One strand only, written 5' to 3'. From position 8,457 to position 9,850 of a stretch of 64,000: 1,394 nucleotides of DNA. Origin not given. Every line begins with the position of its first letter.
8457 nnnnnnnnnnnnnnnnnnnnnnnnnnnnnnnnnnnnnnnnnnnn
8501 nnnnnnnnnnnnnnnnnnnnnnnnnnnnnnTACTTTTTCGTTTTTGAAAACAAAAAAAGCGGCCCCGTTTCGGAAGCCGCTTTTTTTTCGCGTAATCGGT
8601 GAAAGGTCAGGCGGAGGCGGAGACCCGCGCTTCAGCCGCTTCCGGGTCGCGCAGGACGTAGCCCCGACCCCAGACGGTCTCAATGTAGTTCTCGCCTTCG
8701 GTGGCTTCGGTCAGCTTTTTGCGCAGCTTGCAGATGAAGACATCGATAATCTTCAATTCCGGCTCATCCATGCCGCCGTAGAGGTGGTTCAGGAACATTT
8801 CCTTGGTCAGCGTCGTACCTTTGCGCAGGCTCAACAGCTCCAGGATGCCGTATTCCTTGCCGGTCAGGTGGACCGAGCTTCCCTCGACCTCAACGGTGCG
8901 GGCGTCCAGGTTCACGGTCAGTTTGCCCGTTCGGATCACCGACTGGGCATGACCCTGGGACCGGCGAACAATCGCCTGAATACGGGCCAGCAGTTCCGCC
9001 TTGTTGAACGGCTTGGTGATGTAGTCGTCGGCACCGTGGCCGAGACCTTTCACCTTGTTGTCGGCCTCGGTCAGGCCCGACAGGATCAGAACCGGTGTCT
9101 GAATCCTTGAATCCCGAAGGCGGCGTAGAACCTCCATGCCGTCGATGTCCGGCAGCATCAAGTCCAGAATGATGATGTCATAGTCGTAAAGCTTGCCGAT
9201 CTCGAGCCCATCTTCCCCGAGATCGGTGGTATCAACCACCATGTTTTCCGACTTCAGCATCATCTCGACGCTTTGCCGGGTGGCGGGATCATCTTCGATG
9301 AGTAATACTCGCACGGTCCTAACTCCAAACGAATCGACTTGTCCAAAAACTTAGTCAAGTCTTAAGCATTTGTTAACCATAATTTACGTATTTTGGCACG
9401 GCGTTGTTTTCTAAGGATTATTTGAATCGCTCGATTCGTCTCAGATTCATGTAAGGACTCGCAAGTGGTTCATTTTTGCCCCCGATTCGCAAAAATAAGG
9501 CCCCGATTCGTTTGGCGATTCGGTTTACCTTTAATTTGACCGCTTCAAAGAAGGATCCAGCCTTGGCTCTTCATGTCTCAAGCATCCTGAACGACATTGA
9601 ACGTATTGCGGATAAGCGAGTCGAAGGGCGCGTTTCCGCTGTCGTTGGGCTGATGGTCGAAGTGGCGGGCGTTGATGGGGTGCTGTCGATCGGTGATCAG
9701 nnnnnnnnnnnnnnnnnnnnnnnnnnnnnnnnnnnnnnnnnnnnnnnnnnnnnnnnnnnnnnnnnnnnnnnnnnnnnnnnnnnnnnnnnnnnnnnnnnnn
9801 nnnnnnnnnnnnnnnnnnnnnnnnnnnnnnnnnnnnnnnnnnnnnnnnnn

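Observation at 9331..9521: Eight GANTC sites and a CGATTCG array packed into the ctrA-fliI divergent region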

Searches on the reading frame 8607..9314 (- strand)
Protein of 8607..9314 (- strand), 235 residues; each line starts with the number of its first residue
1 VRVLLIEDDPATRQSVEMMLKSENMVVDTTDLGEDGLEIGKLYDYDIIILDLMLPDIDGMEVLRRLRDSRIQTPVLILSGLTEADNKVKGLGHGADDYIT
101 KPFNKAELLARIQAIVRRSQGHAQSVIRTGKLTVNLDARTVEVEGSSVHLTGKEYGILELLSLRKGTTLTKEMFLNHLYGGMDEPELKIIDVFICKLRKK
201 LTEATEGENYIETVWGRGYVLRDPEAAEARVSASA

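Call 5: find_related_loci(query=window:8610-9314:-, collection=genome_contigs, flank=3000)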
Query window:8610-9314:- (235 aa) in genome_contigs; peptide patterns used: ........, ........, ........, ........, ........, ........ (x = any residue, [..] = any of these).
600 stretches matched a pattern (row limit reached: there are more); 600 encode a relative of the query (tblastn E <= 1e-3); the best 80 are kept; 80 distinct loci.
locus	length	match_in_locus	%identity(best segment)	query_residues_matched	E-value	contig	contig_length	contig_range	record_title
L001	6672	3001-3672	79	1-224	9e-122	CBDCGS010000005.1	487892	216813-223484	MAG: Alphaproteobacteria bacterium isolate 5446f676-90f9-4cd8-9f6e-1057d8fbf5d8 genome assembly, contig: contig_5, whole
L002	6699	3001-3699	77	1-233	1e-121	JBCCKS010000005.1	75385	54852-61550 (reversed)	MAG: Pseudomonadota bacterium isolate P01_C01_bin.143 k141_1107790_length_75385_cov_13.0464, whole genome shotgun sequen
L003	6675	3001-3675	76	1-225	2e-119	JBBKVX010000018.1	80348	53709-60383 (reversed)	MAG: Rickettsiales bacterium isolate metabat_bins.345 k119_4238350, whole genome shotgun sequence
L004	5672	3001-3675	76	1-225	3e-119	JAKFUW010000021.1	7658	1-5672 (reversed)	MAG: Alphaproteobacteria bacterium isolate D1_Bin_43 D1_0005523, whole genome shotgun sequence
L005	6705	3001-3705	74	1-235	2e-118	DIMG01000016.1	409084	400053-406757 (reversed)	MAG TPA_asm: Micavibrio sp. UBA5572 UBA5572_contig_117, whole genome shotgun sequence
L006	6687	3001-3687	75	1-229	6e-117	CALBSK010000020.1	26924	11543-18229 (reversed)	MAG TPA_asm: uncultured Alphaproteobacteria bacterium isolate SRR6231180_bin.20_CONCOCT_v1.1_MAG genome assembly, contig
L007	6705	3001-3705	75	1-235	1e-116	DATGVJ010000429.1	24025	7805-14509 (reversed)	MAG TPA_asm: Xanthobacteraceae bacterium isolate SMAG_U10553 k141_1116885, whole genome shotgun sequence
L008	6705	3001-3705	75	1-235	2e-116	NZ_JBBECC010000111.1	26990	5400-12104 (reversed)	MAG: Parvibaculum sp. isolate LejiaF_63_19 Lejia_F_2618_length_26990_cov_12, whole genome shotgun sequence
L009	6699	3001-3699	73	1-231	3e-116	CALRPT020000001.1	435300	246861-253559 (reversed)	MAG: Variovorax paradoxus isolate JJ-KL17-317-1-m1-bin274 genome assembly, contig: JJ-ST95-70-C3, whole genome shotgun s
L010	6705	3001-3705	72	1-235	6e-116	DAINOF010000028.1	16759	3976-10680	MAG TPA_asm: Paracoccaceae bacterium isolate CTOTU7377 NODE_4115_length_16759_cov_6.397330, whole genome shotgun sequenc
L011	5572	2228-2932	73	1-235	4e-116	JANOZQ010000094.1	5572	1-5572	MAG: Sphingomonas sp. isolate VAR_79_metabat_404 VAR_79_k141_839364, whole genome shotgun sequence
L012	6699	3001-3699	75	1-233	1e-115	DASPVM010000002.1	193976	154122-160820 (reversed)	MAG TPA_asm: Methylocella sp. isolate SMAG_U12329 k141_144307, whole genome shotgun sequence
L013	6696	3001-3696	75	1-232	8e-116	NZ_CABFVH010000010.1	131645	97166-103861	Methylobacterium dankookense strain SW08-7, whole genome shotgun sequence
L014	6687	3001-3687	74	1-229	3e-115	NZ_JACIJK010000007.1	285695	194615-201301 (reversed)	Sphingomonas aerophila strain DSM 100044 Ga0373350_07, whole genome shotgun sequence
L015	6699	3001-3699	74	1-233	4e-115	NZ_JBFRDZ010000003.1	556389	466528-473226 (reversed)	Bosea sp. RAF48 SCAFFOLD_2, whole genome shotgun sequence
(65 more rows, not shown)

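Call 6: search_protein_families(library=ncbifam, proteins=[window:8610-9314:-])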
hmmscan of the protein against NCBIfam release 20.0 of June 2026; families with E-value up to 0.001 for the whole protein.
window:8610-9314:- (235 aa): 100 families (the best 25 are shown)
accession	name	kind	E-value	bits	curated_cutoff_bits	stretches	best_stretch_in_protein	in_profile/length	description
NF045991.1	RespRegCtrARhodob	equivalog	1.3e-125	417.5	350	1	1-224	1-224/224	response regulator transcription factor CtrA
NF007928.2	PRK10643.1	equivalog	2.7e-52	177.5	330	1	1-221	1-216/216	two-component system response regulator PmrA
TIGR01387.1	cztR_silR_copR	subfamily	2.6e-51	174.3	279.2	1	3-221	1-218/218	heavy metal response regulator transcription factor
NF041734.1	resp_reg_RppA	equivalog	1e-48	165.7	250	1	1-222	1-228/229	two-component system response regulator RppA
NF045944.1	ResRegRpaBCyano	equivalog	1.2e-47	162.2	330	1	4-222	1-228/229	response regulator transcription factor RpaB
NF040689.1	MtrAB_MtrA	equivalog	4.9e-47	160.1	300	1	3-219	1-216/219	MtrAB system response regulator MtrA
TIGR02154.1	PhoB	equivalog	2.5e-45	154.5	296.2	1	2-221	4-225/226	phosphate regulon transcriptional regulator PhoB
NF041733.1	resp_reg_CseB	equivalog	4.4e-44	150.6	350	1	2-222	2-227/228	two-component system response regulator CseB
NF008078.0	PRK10816.1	equivalog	4.8e-44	150.5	336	1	1-220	1-219/223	two-component system response regulator PhoP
NF012023.0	PRK15479.1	equivalog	1.9e-43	148.6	337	1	1-223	1-219/224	transcriptional regulator TctD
NF007346.1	PRK09836.1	equivalog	5.8e-43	147.3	420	1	1-226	1-226/227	copper/silver response regulator transcription factor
NF007663.1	PRK10336.1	equivalog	8.6e-43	146.6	345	1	1-223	1-218/219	quorum sensing response regulator transcription factor QseB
NF007005.1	PRK09468.1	equivalog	2.3e-42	145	331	1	2-221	5-231/237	osmolarity response regulator transcription factor OmpR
NF008567.0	PRK11517.1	equivalog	8.4e-42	143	353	1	1-222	1-219/223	response regulator transcription factor HprR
NF033117.2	vanR_ACDEGLN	exception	8.8e-42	143.2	350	1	3-221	1-225/226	VanR-ABDEGLN family response regulator transcription factor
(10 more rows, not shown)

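Call 8: find_encoding_contigs(protein=window:8607-9314:-, flank=4000, max_places=10)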
Protein window:8607-9314:- (235 aa): no gene with exactly this product is on record in the collection.

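Call 9: find_encoding_contigs(protein=window:8610-9314:-, flank=4000, max_places=10)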
Protein seq(235 aa) (235 aa): no gene with exactly this product is on record in the collection.

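Call 10: find_homologous_proteins(query=window:8610-9314:-, max_evalue=1e-80)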
Query seq(235 aa) (235 aa): 7990 proteins with E <= 1e-80 among 8000 candidates; the best 120 are listed.
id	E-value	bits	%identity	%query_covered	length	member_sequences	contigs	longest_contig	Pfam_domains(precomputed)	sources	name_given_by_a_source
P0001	2.1e-150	516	-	-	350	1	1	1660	PF00486.35,PF00072.31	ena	-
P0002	7.3e-147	505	100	100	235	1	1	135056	PF00486.35,PF00072.31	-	-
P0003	1.5e-129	448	87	100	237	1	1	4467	PF00486.35,PF00072.31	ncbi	ncbi:MAG: response regulator transcription factor CtrA [Rhodospirillales bacterium]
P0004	2.4e-129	448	87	99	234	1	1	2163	PF00486.35,PF00072.31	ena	-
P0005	3.6e-129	447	-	-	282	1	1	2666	PF00486.35,PF00072.31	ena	-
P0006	9.9e-129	445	87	97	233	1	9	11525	PF00486.35,PF00072.31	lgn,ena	-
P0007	1.0e-128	445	86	100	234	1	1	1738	PF00486.35,PF00072.31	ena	-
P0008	7.3e-128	443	87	97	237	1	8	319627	PF00486.35,PF00072.31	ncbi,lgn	-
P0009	9.1e-128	442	87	97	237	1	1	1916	PF00486.35,PF00072.31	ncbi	-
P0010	1.1e-127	442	86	97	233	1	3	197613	PF00486.35,PF00072.31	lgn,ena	-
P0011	1.5e-127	442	86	99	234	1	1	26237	PF00486.35,PF00072.31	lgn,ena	-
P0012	2.4e-127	441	84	100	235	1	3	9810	PF00486.35,PF00072.31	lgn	-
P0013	2.6e-127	441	86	95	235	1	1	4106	PF00486.35,PF00072.31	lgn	-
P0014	3.3e-127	441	88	96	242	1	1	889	PF00486.35,PF00072.31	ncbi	-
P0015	3.6e-127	440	84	100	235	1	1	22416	PF00486.35,PF00072.31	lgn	-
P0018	7.2e-127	439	87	99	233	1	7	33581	PF00486.35,PF00072.31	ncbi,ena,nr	ncbi:MAG: response regulator transcription factor [Rhodospirillales bacterium]|nr:response regulator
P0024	1.2e-126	439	87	97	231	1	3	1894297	PF00486.35,PF00072.31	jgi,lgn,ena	-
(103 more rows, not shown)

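Call 11: find_encoding_contigs(protein=P0001, flank=3000, max_places=5)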
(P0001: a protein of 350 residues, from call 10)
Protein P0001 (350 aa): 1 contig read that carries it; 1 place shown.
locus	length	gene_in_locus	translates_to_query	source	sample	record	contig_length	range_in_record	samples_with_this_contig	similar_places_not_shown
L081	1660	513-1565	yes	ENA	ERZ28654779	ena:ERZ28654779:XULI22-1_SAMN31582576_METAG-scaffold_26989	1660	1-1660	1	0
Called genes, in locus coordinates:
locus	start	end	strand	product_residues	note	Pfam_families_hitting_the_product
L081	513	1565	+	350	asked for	PF00072:Response_reg, PF00486:Trans_reg_C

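Call 12: find_encoding_contigs(protein=P0003, flank=3000, max_places=5)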
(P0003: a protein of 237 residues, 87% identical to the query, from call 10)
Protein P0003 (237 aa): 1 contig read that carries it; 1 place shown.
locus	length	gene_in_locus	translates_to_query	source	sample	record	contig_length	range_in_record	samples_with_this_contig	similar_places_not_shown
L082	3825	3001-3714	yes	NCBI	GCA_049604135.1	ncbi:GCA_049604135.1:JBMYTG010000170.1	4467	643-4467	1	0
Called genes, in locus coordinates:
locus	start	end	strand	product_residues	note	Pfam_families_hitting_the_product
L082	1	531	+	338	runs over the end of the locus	-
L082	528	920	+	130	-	-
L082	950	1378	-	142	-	PF02050:FliJ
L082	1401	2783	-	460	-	PF02874:ATP-synt_ab_N (weak), PF00006:ATP-synt_ab, PF18269:T3SS_ATPase_C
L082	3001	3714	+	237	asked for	PF00072:Response_reg, PF00486:Trans_reg_C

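Call 13: find_encoding_contigs(protein=P0005, flank=3000, max_places=5)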
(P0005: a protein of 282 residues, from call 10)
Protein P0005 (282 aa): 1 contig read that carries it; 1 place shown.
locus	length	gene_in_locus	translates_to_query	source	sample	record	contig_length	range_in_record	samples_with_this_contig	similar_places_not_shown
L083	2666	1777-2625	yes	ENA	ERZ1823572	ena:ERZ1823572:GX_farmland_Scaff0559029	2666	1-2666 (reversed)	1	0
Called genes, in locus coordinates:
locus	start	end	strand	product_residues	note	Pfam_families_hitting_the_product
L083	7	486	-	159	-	PF01590:GAF, PF13185:GAF_2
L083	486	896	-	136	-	PF00472:RF-1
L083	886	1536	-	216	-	PF00849:PseudoU_synth_2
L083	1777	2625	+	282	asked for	PF00072:Response_reg, PF00486:Trans_reg_C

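Call 20: find_encoding_contigs(protein=P0008, flank=3000, max_places=4)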
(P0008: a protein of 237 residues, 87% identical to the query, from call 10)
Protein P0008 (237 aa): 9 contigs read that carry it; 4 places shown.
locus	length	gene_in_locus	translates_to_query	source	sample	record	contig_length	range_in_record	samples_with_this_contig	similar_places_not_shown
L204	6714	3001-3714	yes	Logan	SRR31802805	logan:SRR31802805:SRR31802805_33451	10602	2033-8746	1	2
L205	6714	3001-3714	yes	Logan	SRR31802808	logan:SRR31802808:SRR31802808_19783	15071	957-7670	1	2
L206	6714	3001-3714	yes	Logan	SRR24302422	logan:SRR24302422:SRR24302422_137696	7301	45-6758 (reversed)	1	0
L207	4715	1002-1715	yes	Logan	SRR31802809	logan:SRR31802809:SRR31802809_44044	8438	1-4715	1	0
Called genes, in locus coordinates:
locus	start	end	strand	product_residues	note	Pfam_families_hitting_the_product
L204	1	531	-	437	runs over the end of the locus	PF11563:Protoglobin, PF21118:DosC_2nd (weak), PF00990:GGDEF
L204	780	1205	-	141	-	PF02050:FliJ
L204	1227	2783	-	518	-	PF00006:ATP-synt_ab, PF18269:T3SS_ATPase_C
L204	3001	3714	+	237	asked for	PF00072:Response_reg, PF00486:Trans_reg_C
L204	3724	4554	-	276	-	PF03705:CheR_N, PF13847:Methyltransf_31 (faint), PF01739:CheR, PF08242:Methyltransf_12 (faint), PF13649:Methyltransf_25 (faint)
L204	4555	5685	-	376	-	PF00072:Response_reg, PF01339:CheB_methylest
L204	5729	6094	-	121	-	PF00072:Response_reg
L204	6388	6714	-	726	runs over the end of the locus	?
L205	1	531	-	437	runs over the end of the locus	PF11563:Protoglobin, PF21118:DosC_2nd (weak), PF00990:GGDEF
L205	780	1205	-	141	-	PF02050:FliJ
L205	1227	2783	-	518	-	PF00006:ATP-synt_ab, PF18269:T3SS_ATPase_C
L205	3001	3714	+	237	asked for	PF00072:Response_reg, PF00486:Trans_reg_C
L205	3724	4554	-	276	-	PF03705:CheR_N, PF13847:Methyltransf_31 (faint), PF01739:CheR, PF08242:Methyltransf_12 (faint), PF13649:Methyltransf_25 (faint)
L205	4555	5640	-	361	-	PF00072:Response_reg, PF01339:CheB_methylest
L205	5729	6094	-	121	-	PF00072:Response_reg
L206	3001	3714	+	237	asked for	PF00072:Response_reg, PF00486:Trans_reg_C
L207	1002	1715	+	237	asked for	PF00072:Response_reg, PF00486:Trans_reg_C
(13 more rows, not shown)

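Call 21: find_encoding_contigs(protein=P0024, flank=3000, max_places=4)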
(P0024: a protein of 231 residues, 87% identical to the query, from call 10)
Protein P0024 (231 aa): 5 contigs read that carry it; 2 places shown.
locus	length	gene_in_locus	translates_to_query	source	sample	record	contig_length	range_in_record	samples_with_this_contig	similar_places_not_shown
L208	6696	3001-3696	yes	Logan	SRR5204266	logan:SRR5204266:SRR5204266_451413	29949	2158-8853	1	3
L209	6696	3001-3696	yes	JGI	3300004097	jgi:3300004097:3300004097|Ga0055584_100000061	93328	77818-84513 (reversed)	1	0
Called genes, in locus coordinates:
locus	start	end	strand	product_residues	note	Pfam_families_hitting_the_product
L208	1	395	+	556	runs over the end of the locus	-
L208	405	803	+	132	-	-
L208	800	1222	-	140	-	PF02050:FliJ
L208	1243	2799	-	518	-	PF02874:ATP-synt_ab_N (faint), PF00006:ATP-synt_ab, PF18269:T3SS_ATPase_C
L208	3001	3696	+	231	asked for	PF00072:Response_reg, PF00486:Trans_reg_C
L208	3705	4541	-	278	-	PF03705:CheR_N, PF13847:Methyltransf_31 (faint), PF01739:CheR, PF08242:Methyltransf_12 (faint)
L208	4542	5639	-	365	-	PF00072:Response_reg, PF01339:CheB_methylest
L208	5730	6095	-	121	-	PF00072:Response_reg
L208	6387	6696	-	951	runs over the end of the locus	PF01627:Hpt, PF02895:H-kinase_dim, PF02518:HATPase_c, PF01584:CheW, PF00072:Response_reg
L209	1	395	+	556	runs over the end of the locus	-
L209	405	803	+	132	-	-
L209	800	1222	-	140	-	PF02050:FliJ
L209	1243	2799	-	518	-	PF02874:ATP-synt_ab_N (faint), PF00006:ATP-synt_ab, PF18269:T3SS_ATPase_C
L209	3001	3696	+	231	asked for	PF00072:Response_reg, PF00486:Trans_reg_C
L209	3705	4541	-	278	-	PF03705:CheR_N, PF13847:Methyltransf_31 (faint), PF01739:CheR, PF08242:Methyltransf_12 (faint)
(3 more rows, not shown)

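Call 22: find_encoding_contigs(protein=P0010, flank=3000, max_places=4)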
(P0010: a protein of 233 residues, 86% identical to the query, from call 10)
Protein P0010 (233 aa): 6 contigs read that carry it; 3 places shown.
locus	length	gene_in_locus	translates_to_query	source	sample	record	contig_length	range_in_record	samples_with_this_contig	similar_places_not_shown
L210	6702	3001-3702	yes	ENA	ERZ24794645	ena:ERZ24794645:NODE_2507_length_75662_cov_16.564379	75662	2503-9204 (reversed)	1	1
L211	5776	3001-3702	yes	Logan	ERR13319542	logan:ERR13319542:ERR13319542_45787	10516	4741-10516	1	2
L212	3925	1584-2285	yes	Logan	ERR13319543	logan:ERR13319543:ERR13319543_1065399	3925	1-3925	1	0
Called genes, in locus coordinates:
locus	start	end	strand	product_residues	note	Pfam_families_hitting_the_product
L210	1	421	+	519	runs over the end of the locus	-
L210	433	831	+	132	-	-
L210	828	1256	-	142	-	PF02050:FliJ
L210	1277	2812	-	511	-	PF00006:ATP-synt_ab, PF18269:T3SS_ATPase_C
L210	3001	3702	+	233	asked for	PF00072:Response_reg, PF00486:Trans_reg_C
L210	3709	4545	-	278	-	PF03705:CheR_N, PF01739:CheR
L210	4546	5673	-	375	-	PF00072:Response_reg, PF01339:CheB_methylest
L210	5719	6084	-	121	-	PF00072:Response_reg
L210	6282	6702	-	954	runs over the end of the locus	PF01627:Hpt, PF02895:H-kinase_dim, PF02518:HATPase_c, PF01584:CheW, PF00072:Response_reg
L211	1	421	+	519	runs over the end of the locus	-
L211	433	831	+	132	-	-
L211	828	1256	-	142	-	PF02050:FliJ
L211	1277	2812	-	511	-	PF00006:ATP-synt_ab, PF18269:T3SS_ATPase_C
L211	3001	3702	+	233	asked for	PF00072:Response_reg, PF00486:Trans_reg_C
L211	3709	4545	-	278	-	PF03705:CheR_N, PF01739:CheR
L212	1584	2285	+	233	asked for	PF00072:Response_reg, PF00486:Trans_reg_C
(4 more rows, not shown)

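Call 23: find_encoding_contigs(protein=P0006, flank=3000, max_places=4)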
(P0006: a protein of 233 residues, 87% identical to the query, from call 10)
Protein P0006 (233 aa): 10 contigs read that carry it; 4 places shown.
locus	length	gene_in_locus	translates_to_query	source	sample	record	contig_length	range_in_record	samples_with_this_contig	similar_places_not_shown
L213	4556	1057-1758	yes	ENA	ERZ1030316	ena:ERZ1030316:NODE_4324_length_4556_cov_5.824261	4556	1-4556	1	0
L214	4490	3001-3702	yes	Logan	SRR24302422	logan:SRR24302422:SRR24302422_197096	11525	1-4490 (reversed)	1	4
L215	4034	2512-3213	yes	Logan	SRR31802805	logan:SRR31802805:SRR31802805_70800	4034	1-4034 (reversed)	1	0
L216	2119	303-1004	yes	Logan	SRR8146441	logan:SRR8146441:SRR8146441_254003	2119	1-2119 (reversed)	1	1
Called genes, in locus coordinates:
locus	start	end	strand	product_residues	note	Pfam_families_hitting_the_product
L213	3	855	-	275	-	PF00006:ATP-synt_ab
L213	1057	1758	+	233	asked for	PF00072:Response_reg, PF00486:Trans_reg_C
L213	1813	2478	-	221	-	PF10090:HPTransfase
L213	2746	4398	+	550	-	PF01257:2Fe-2S_thioredx, PF01512:Complex1_51K, PF10531:SLBB (weak), PF10589:NADH_4Fe-4S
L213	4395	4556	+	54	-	?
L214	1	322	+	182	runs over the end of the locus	-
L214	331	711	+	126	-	-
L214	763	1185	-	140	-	PF02050:FliJ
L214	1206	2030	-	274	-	PF00006:ATP-synt_ab, PF18269:T3SS_ATPase_C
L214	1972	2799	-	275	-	PF00006:ATP-synt_ab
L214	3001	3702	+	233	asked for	PF00072:Response_reg, PF00486:Trans_reg_C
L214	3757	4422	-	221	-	PF10090:HPTransfase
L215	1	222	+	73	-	?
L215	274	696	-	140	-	PF02050:FliJ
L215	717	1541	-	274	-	PF00006:ATP-synt_ab, PF18269:T3SS_ATPase_C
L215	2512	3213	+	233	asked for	PF00072:Response_reg, PF00486:Trans_reg_C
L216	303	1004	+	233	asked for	PF00072:Response_reg, PF00486:Trans_reg_C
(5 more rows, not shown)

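Call 54: find_encoding_contigs(protein=P0011, flank=3000, max_places=3)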
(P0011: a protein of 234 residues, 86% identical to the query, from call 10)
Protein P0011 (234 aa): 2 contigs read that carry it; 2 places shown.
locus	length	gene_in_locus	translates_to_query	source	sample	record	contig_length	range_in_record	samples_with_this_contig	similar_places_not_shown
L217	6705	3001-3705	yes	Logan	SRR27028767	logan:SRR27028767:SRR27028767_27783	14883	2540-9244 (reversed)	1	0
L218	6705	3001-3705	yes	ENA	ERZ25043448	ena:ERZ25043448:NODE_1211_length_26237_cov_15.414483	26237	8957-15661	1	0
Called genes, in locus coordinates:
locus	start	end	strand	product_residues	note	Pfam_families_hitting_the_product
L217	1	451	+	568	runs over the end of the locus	-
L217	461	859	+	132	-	-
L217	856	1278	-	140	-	PF02050:FliJ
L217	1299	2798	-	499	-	PF00006:ATP-synt_ab, PF18269:T3SS_ATPase_C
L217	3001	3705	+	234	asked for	PF00072:Response_reg, PF00486:Trans_reg_C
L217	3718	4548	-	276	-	PF03705:CheR_N, PF01739:CheR, PF08242:Methyltransf_12 (faint)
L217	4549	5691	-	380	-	PF00072:Response_reg, PF01339:CheB_methylest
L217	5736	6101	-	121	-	PF00072:Response_reg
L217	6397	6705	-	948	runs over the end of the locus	?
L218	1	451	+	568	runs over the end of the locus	-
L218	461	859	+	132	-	-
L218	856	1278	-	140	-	PF02050:FliJ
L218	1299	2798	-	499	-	PF00006:ATP-synt_ab, PF18269:T3SS_ATPase_C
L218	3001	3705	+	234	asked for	PF00072:Response_reg, PF00486:Trans_reg_C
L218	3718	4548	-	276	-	PF03705:CheR_N, PF01739:CheR, PF08242:Methyltransf_12 (faint)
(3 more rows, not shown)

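Call 55: find_encoding_contigs(protein=P0004, flank=3000, max_places=3)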
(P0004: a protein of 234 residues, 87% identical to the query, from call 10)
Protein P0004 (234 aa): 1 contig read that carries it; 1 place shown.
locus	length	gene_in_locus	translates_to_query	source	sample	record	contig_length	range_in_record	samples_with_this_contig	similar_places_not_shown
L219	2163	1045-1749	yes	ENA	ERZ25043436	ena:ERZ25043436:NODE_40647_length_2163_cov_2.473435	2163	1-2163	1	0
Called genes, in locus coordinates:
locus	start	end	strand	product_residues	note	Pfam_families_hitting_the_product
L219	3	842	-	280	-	?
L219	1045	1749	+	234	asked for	PF00072:Response_reg, PF00486:Trans_reg_C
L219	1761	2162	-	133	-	?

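Call 56: find_encoding_contigs(protein=P0018, flank=3000, max_places=4)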
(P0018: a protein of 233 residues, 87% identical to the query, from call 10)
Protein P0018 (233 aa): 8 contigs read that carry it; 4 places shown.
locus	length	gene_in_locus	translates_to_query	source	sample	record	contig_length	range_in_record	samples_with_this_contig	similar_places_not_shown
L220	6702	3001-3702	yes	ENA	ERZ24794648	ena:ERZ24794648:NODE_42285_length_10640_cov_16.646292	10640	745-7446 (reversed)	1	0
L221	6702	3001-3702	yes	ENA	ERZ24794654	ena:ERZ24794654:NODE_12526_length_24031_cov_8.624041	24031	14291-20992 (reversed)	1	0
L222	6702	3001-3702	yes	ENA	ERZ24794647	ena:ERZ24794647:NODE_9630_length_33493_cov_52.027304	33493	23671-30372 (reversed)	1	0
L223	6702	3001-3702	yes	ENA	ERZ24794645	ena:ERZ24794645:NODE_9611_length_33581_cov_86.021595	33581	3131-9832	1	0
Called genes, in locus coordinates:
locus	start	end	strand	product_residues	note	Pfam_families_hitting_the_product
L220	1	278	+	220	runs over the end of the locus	-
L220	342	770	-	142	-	PF02050:FliJ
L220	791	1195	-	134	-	-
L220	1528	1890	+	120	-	-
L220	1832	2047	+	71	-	-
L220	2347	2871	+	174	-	-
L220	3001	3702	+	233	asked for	PF00072:Response_reg, PF00486:Trans_reg_C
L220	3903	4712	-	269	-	PF03705:CheR_N, PF13649:Methyltransf_25 (faint), PF01739:CheR, PF13847:Methyltransf_31 (faint), PF08241:Methyltransf_11 (faint), PF08242:Methyltransf_12 (faint)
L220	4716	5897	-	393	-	PF00072:Response_reg, PF01339:CheB_methylest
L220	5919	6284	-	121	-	PF00072:Response_reg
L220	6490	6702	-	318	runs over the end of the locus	?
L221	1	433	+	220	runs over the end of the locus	-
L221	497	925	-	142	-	PF02050:FliJ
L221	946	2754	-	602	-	PF02874:ATP-synt_ab_N (faint), PF00006:ATP-synt_ab, PF18269:T3SS_ATPase_C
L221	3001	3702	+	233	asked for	PF00072:Response_reg, PF00486:Trans_reg_C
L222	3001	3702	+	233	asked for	PF00072:Response_reg, PF00486:Trans_reg_C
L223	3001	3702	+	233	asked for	PF00072:Response_reg, PF00486:Trans_reg_C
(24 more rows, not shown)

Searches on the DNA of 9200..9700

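Call 35: search_rna_families(source=window, start=9200, end=9700, threshold=evalue, max_evalue=1)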
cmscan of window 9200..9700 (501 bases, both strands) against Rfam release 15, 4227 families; matches with E-value up to 1: 0.
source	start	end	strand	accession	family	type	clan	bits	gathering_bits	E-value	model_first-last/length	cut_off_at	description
